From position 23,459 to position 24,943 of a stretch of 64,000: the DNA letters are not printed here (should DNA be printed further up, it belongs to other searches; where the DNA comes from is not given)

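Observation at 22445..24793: Orphan single-subunit HgdB/BcrB-family protein with its own HgdC-type ATPase and ferredoxin, wedged between the Hcr-like Mo enzyme and the OFOR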

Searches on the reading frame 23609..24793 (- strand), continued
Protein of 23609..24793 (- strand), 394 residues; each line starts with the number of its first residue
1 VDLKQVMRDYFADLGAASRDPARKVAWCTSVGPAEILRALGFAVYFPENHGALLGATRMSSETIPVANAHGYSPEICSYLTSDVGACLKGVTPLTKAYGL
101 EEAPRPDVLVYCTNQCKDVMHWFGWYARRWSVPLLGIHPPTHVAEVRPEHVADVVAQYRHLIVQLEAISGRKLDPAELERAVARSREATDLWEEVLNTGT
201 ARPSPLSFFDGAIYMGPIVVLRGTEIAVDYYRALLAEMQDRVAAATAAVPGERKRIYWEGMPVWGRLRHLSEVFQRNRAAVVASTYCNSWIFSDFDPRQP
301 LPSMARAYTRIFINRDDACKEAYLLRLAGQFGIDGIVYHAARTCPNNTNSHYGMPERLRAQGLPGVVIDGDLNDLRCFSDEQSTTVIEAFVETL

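Call 22: search_solved_structures(query=A1, max_evalue=10, show_alignments=5)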
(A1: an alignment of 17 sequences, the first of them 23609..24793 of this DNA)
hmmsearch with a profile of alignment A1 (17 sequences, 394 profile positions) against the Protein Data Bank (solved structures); distinct sequences matched with E-value up to 10: 12.
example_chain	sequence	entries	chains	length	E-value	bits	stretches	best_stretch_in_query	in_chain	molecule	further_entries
3o3m_A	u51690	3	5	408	1.3e-57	198.9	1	17-393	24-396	alpha subunit 2-hydroxyisocaproyl-CoA dehydratase | alpha-subunit 2-hydroxyisocaproyl-CoA dehydratase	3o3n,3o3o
9g87_A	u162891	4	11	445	3.3e-40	141.6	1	6-393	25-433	3-methylbenzoyl-CoA reductase beta subunit MbdO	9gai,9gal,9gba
8s02_A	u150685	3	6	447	1.9e-27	99.6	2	48-270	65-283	BzdO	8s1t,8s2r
6eno_A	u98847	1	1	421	1.6e-09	40.6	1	132-394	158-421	Dehydratase family protein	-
7yyl_C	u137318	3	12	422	1.6e-09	40.6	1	132-394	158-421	Dehydratase family protein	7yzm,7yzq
3o3m_B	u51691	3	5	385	1.2e-05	27.8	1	151-394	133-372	beta subunit 2-hydroxyacyl-CoA dehydratase | beta-subunit 2-hydroxyacyl-CoA dehydratase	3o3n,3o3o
9g87_B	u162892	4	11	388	0.00067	22.1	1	42-369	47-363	3-methylbenzoyl-CoA reductase gamma subunit MbdN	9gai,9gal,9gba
8s02_B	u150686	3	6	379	0.0026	20.1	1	321-374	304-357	BzdN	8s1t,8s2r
4zqg_A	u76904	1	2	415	0.66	12.2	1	338-391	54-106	1-deoxy-D-xylulose 5-phosphate reductoisomerase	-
4zqe_A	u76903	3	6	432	0.7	12.1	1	338-391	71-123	1-deoxy-D-xylulose 5-phosphate reductoisomerase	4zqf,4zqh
6e9v_Q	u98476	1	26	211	2.2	10.5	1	160-217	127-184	DHF79 filament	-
6e9z_B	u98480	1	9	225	9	8.5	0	161-210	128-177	DHF119 filament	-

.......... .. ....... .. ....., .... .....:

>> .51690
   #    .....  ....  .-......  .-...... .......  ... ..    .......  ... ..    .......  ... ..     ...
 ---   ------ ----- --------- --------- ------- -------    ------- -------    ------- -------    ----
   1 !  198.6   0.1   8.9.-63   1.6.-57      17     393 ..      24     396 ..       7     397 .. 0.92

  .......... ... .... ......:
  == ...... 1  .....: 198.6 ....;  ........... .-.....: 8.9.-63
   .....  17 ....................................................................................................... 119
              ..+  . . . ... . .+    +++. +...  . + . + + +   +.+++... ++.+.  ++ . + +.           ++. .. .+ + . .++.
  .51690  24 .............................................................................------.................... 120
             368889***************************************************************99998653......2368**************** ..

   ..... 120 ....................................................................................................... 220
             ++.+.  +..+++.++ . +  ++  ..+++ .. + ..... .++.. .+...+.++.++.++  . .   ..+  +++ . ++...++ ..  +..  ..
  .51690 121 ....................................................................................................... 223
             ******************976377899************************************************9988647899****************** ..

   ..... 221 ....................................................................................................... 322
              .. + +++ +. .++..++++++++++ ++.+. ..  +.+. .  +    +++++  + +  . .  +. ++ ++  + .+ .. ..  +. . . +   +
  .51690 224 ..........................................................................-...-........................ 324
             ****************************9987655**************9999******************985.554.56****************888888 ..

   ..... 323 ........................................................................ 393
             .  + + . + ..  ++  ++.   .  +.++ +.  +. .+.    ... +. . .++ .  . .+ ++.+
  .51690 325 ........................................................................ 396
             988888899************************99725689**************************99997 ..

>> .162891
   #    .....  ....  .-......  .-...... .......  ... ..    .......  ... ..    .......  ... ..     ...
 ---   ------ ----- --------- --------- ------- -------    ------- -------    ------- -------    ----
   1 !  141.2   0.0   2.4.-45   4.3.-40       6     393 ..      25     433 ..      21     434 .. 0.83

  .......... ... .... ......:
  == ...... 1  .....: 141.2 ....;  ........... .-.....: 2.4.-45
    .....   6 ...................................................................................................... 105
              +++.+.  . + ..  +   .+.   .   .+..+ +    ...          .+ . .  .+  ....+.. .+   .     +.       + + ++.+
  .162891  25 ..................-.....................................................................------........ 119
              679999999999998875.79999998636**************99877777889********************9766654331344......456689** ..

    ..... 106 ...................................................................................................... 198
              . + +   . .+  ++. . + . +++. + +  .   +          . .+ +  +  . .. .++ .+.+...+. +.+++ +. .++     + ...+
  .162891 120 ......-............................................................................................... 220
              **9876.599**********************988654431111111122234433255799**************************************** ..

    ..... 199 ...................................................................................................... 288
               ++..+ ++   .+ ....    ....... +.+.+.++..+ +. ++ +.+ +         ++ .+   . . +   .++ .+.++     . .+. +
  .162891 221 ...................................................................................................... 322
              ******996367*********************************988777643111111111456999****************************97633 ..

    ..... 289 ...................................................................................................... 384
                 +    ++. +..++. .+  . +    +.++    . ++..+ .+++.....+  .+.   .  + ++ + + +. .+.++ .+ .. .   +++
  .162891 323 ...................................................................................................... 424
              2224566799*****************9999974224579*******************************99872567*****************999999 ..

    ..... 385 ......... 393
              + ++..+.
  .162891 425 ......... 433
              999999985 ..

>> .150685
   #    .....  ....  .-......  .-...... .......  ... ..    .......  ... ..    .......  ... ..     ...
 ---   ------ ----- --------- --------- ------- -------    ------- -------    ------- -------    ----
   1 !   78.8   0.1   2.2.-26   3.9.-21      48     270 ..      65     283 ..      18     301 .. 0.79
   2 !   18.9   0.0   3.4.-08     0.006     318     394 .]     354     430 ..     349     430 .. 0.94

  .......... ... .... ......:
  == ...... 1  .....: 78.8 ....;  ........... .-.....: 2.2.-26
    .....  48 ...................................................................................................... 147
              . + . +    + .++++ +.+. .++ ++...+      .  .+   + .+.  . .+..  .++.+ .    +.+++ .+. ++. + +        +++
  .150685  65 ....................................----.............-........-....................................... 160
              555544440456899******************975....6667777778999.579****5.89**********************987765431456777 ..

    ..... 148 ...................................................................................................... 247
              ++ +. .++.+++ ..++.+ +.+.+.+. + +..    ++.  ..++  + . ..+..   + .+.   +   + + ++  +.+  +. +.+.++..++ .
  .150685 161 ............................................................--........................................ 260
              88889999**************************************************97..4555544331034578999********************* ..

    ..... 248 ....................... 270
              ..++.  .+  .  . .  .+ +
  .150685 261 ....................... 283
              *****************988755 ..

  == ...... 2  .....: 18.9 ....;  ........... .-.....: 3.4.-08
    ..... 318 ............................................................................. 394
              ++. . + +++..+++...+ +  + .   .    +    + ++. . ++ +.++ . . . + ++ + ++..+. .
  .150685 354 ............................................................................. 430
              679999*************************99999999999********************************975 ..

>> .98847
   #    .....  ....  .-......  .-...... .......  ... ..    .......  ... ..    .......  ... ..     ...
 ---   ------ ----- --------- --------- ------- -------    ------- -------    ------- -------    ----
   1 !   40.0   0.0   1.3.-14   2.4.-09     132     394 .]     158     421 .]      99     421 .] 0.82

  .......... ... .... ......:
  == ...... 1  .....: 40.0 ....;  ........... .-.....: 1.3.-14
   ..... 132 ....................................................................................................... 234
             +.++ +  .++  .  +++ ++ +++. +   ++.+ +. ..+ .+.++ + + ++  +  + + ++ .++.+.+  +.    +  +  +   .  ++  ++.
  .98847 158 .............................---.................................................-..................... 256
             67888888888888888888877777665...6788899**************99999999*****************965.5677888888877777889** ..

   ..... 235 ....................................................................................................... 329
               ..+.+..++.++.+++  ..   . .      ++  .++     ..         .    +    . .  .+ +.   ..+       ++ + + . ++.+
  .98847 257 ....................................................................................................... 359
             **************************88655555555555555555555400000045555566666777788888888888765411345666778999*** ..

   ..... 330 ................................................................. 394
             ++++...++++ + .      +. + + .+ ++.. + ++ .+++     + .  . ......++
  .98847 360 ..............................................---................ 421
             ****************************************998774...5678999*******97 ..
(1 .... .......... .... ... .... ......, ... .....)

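Call 25: find_related_loci(query=A1, collection=genome_contigs, flank=10000)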
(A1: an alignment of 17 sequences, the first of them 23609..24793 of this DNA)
Query A1 (394 aa) in genome_contigs; peptide patterns used: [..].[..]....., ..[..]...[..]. (x = any residue, [..] = any of these).
599 stretches matched a pattern (row limit reached: there are more); 573 encode a relative of the query (tblastn E <= 1e-3); the best 80 are kept; 80 distinct loci.
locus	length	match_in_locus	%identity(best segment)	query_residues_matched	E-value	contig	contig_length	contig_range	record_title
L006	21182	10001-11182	77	1-394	0e+0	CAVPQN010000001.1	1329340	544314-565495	MAG: uncultured Gammaproteobacteria bacterium isolate MFD09964.bin.1.75 genome assembly, contig: contig_15958, whole gen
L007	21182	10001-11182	72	1-394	0e+0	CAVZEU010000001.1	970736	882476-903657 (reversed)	MAG: uncultured Gammaproteobacteria bacterium isolate MFD05684.bin.1.285 genome assembly, contig: contig_52589, whole ge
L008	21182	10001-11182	68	1-394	0e+0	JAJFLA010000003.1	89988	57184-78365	MAG: Gammaproteobacteria bacterium isolate OFTM312 OFTM312_2, whole genome shotgun sequence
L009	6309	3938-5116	67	2-394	0e+0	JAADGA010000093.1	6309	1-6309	MAG: Alphaproteobacteria bacterium isolate M_MaxBin.158 contig-127_21951, whole genome shotgun sequence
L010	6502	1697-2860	66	3-394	0e+0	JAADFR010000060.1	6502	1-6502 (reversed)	MAG: Alphaproteobacteria bacterium isolate M_MaxBin.053 contig-127_21113, whole genome shotgun sequence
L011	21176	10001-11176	64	3-394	0e+0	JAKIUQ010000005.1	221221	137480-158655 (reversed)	MAG: Emcibacter sp. isolate D100SM.bin.21 NODE_6_length_221221_cov_6.434883, whole genome shotgun sequence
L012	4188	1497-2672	65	3-394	0e+0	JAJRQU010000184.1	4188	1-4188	MAG: Alphaproteobacteria bacterium isolate Dive100_bin10.85 k141_1008940, whole genome shotgun sequence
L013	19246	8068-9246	65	2-394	0e+0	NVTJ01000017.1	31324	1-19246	MAG: Alphaproteobacteria bacterium isolate NORP118 Contig_source1382A_3432, whole genome shotgun sequence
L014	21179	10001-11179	61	1-394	3e-172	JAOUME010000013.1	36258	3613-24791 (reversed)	MAG: Deltaproteobacteria bacterium isolate 8_1_July_SF_Bin26 8_1_July_SF_Bin26_scaffold_292_c1, whole genome shotgun seq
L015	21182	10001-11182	61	3-394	1e-167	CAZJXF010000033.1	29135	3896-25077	MAG TPA_asm: uncultured Desulfatirhabdium sp. isolate binchicken_co135_1 genome assembly, contig: NODE_2963_length_29135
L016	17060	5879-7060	60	3-394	4e-166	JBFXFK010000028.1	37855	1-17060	MAG: Desulfatirhabdiaceae bacterium isolate CA_2019_TPIn_138 NODE_3367_length_37855_cov_7.722249_TPIn, whole genome shot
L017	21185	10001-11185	59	2-394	7e-166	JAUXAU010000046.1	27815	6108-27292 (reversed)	MAG: Thermoplasmatota archaeon isolate CSMAG_2770 CSMAG_2770_k141_170098_length_27815_cov_25.9016, whole genome shotgun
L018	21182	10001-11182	78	1-394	0e+0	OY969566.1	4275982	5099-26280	MAG: uncultured Gammaproteobacteria bacterium isolate MFD09964.bin.1.5 genome assembly, chromosome: 1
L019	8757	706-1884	60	3-394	2e-164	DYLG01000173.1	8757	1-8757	MAG TPA_asm: Desulfomonile tiedjei isolate SulCav_AS07-7_56_9 SulCav_AS07_7_7733_length_8757_cov_5_784188, whole genome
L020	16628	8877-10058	60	3-394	1e-164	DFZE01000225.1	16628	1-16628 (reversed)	MAG TPA_asm: Desulfobacteraceae bacterium UBA4064 UBA4064_contig_20423, whole genome shotgun sequence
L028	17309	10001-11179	61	3-394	5e-163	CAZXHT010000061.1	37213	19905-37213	MAG TPA_asm: uncultured Myxococcales bacterium isolate binchicken_co100_415 genome assembly, contig: NODE_1612_length_37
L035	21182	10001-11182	61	3-394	2e-162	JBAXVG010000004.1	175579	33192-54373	MAG: Desulfuromonadales bacterium isolate ELA681 MAG681_4, whole genome shotgun sequence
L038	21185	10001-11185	57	2-394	3e-162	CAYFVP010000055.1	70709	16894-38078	MAG TPA_asm: uncultured Thermoplasmatales archaeon isolate ERP108616_co1_160 genome assembly, contig: k119_615265, whole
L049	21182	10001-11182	61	3-394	3e-161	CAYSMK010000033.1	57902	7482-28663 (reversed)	MAG TPA_asm: uncultured Geobacter sp. isolate binchicken_co269_58 genome assembly, contig: NODE_469_length_57902_cov_232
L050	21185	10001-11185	59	2-394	6e-161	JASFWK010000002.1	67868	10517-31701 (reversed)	MAG: Anaerolineae bacterium isolate D1105U12metaG_sub_Bin_384 D1105U12metaG_FD_scaffold_3_c1, whole genome shotgun seque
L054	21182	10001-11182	58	3-394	1e-160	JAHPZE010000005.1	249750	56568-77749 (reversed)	MAG: Promethearchaeota archaeon isolate LW40_87 NODE_61_length_249750_cov_66.877831, whole genome shotgun sequence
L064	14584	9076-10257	59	3-394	2e-160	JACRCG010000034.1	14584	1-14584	MAG: Deltaproteobacteria bacterium isolate NC_groundwater_1640_Pr3_B-0.1um_54_8 SR-2_scaffold_141_488732, whole genome s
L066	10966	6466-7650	59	2-394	2e-160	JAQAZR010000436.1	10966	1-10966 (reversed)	MAG: Deltaproteobacteria bacterium isolate MAG_302_bin-18 302_bin-18_ctg-436, whole genome shotgun sequence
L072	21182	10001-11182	58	3-394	9e-160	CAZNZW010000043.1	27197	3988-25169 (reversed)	MAG TPA_asm: uncultured Desulfobacterales bacterium isolate binchicken_co67_137 genome assembly, contig: NODE_1702_lengt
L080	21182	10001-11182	57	2-394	3e-159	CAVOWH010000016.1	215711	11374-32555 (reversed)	MAG: uncultured delta proteobacterium isolate MFD00032.bin.1.90 genome assembly, contig: contig_61392, whole genome shot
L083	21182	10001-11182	59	2-394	8e-159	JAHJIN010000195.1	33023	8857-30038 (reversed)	MAG: Chloroflexota bacterium isolate Modern_marine_rock_biofilm.mb.101 Modern_marine_roc.mb.101_k141_272822, whole genom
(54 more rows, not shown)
